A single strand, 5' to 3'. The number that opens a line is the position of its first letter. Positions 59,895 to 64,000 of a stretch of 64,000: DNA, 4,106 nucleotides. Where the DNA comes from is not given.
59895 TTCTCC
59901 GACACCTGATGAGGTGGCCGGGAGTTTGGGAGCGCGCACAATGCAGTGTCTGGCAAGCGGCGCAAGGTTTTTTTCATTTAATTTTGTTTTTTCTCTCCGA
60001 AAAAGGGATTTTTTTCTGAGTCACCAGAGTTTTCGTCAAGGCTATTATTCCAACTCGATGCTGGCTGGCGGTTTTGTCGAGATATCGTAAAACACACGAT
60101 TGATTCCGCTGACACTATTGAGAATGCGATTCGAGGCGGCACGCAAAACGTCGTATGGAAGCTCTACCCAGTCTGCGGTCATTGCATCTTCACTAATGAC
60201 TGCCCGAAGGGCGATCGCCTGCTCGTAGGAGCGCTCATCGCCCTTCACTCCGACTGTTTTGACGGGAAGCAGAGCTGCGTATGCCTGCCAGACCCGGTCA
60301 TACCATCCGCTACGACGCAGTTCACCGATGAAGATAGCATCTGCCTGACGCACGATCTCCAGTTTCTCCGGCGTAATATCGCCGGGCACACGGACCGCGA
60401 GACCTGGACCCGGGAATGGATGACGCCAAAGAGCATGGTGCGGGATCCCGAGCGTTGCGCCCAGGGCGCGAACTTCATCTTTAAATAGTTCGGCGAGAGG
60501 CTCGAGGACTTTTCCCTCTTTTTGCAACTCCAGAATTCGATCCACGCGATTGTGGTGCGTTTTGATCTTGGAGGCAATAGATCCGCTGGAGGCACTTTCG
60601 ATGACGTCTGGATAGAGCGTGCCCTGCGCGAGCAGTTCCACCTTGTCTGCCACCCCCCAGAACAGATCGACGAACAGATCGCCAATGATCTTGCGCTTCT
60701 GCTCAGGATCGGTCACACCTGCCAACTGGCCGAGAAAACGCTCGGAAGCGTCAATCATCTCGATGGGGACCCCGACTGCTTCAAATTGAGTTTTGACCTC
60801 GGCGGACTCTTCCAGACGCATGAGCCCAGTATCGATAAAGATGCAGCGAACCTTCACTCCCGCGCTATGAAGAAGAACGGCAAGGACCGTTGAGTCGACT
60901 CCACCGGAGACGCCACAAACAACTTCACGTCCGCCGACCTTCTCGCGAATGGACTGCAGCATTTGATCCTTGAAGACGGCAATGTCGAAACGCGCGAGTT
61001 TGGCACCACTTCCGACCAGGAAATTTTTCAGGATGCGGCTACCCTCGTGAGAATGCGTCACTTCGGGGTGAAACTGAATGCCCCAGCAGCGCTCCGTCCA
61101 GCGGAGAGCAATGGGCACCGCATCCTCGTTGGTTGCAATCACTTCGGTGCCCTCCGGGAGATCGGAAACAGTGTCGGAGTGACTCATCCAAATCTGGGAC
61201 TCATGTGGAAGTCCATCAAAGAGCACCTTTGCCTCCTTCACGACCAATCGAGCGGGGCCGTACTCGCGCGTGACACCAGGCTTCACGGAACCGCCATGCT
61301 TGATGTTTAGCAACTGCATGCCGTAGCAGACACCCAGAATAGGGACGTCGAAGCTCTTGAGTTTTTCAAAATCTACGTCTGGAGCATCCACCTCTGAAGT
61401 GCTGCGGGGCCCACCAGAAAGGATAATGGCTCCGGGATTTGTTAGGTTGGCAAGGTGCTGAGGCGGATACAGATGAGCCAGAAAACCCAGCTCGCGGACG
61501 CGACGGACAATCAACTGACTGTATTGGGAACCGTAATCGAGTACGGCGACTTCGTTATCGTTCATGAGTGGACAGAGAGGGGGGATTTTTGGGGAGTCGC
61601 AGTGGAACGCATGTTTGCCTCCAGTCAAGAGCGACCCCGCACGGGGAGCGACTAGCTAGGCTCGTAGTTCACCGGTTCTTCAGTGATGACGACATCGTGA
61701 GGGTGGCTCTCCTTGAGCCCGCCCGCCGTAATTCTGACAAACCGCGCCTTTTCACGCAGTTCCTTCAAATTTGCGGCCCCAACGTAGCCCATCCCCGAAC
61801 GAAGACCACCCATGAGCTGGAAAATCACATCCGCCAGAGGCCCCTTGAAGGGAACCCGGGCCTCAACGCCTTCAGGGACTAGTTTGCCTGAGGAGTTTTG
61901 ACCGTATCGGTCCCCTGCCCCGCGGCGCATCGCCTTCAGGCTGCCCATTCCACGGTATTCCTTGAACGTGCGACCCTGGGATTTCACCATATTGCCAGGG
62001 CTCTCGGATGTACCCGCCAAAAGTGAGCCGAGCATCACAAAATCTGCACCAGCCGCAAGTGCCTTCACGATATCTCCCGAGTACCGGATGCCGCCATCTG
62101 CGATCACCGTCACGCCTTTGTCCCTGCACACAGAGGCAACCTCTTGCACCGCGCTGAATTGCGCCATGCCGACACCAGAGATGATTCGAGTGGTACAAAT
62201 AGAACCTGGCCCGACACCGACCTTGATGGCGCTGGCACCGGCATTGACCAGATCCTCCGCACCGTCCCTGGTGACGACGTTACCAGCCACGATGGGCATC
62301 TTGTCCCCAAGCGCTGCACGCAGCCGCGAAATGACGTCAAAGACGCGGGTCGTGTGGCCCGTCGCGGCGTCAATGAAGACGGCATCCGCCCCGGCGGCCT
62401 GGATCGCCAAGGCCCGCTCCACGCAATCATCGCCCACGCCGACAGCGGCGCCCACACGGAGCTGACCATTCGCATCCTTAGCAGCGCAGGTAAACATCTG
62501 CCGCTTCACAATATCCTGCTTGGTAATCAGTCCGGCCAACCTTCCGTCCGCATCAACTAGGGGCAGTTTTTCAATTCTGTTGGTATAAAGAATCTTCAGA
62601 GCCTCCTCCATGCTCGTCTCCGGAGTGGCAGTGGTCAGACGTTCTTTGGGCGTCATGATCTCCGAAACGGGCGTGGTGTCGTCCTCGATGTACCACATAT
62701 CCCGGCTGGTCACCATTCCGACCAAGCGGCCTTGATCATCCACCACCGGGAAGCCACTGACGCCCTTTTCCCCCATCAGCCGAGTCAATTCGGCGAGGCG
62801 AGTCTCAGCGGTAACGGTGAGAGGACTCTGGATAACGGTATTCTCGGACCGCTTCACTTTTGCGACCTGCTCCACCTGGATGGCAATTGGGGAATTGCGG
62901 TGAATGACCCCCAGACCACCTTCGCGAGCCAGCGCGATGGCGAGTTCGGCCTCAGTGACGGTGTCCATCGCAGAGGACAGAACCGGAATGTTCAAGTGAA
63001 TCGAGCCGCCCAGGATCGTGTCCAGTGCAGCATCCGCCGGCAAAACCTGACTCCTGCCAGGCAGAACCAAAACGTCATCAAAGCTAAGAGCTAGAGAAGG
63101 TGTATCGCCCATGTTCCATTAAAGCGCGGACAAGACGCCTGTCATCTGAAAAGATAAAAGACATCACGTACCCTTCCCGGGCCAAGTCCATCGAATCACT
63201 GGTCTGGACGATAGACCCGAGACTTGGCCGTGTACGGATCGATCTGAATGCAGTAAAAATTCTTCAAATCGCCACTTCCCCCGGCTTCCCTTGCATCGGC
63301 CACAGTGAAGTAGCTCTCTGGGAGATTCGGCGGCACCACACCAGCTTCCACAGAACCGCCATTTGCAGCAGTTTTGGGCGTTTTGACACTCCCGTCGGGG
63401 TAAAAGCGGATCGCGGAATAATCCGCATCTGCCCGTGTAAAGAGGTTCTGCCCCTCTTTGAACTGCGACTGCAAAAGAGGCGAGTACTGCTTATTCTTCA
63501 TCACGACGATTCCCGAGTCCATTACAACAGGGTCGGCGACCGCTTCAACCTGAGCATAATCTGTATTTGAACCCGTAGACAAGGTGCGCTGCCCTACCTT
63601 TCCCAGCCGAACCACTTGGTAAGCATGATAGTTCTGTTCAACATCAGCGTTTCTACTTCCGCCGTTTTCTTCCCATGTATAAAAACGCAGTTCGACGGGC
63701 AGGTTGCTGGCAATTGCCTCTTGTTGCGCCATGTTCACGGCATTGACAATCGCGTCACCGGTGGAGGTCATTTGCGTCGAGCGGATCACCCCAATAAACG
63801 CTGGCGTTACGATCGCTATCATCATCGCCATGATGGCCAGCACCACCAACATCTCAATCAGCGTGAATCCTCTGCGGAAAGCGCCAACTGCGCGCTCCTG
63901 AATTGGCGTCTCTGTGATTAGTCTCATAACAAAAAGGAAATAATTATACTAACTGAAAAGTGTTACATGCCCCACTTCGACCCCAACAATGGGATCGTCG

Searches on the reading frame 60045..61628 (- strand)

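Call 46: search_protein_families(library=pfam, proteins=[window:60045-61628:-], max_evalue=0.001)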
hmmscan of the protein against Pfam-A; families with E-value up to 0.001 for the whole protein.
window:60045-61628:- (527 aa): 6 families
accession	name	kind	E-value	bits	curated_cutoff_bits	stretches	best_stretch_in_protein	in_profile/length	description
PF00958.27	GMP_synt_C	-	7.3e-39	132.2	27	1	436-525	2-91/92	GMP synthase C terminal domain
PF00117.34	GATase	-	9.6e-38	130.2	22.8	1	29-205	2-188/190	Glutamine amidotransferase class-I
PF07722.19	Peptidase_C26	-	3.2e-11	43.9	20.5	1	93-189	104-219/219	Peptidase C26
PF02540.23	NAD_synthase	-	6.7e-08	32.4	21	1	223-256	8-41/242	NAD synthase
PF03054.22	tRNA_Me_trans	-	2.2e-06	27.9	20.6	1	235-271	2-38/202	tRNA methyl transferase HUP domain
PF06508.19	QueC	-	2e-05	24.7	22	1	236-295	2-61/210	Queuosine biosynthesis protein QueC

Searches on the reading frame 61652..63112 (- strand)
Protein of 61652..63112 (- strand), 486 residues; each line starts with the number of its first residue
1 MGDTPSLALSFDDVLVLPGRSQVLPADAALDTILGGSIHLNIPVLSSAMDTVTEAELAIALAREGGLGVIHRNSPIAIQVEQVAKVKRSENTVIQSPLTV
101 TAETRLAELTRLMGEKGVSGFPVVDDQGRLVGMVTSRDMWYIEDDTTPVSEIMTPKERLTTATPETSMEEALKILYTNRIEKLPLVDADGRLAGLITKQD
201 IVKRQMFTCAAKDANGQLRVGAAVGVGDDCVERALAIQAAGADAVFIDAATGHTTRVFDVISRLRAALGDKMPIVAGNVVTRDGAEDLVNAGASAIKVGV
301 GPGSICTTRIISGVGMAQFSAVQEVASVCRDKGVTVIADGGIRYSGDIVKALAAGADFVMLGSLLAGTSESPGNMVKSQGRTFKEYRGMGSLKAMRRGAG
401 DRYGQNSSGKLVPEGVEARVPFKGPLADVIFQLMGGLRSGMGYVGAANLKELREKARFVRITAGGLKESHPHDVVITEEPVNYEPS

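Call 46: search_protein_families(library=pfam, proteins=[window:61652-63112:-], max_evalue=0.001)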
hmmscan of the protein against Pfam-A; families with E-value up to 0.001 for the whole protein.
window:61652-63112:- (486 aa): 6 families
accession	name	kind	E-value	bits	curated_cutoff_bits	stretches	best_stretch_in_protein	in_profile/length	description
PF00478.31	IMPDH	-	7e-147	489.4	25.6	1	8-472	1-345/345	IMP dehydrogenase / GMP reductase domain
PF00571.33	CBS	-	1.2e-25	90.1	24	2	149-204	1-54/57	CBS domain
PF01070.24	FMN_dh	-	9.4e-11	41.8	24.9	1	257-363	206-303/350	FMN-dependent dehydrogenase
PF03060.21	NMO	-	5.4e-09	36.3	28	1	319-379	182-239/331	Nitronate monooxygenase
PF00977.27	His_biosynth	-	5.7e-05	23.1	23.6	0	227-299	28-102/228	Histidine biosynthesis protein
PF02310.24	B12-binding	-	0.00062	20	32.1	0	236-294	46-103/121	B12 binding domain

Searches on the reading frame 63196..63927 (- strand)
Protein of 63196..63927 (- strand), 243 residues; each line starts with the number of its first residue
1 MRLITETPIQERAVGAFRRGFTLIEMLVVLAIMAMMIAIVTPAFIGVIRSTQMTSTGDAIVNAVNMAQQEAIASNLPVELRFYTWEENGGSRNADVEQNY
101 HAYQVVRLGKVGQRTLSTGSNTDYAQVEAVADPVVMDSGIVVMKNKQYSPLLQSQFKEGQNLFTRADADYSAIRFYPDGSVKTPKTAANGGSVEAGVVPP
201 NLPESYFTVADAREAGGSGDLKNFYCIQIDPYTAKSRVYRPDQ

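Call 46: search_protein_families(library=pfam, proteins=[window:63196-63927:-], max_evalue=0.001)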
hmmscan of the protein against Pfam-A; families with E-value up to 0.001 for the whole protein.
window:63196-63927:- (243 aa): 2 families
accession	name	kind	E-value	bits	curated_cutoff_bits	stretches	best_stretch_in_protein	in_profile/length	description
PF07963.17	N_methyl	-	8.4e-08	31.9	21.2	1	18-40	4-26/27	Prokaryotic N-terminal methylation motif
PF12019.13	GspH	-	8.4e-05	23.5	21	0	58-193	3-89/108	Type II transport protein GspH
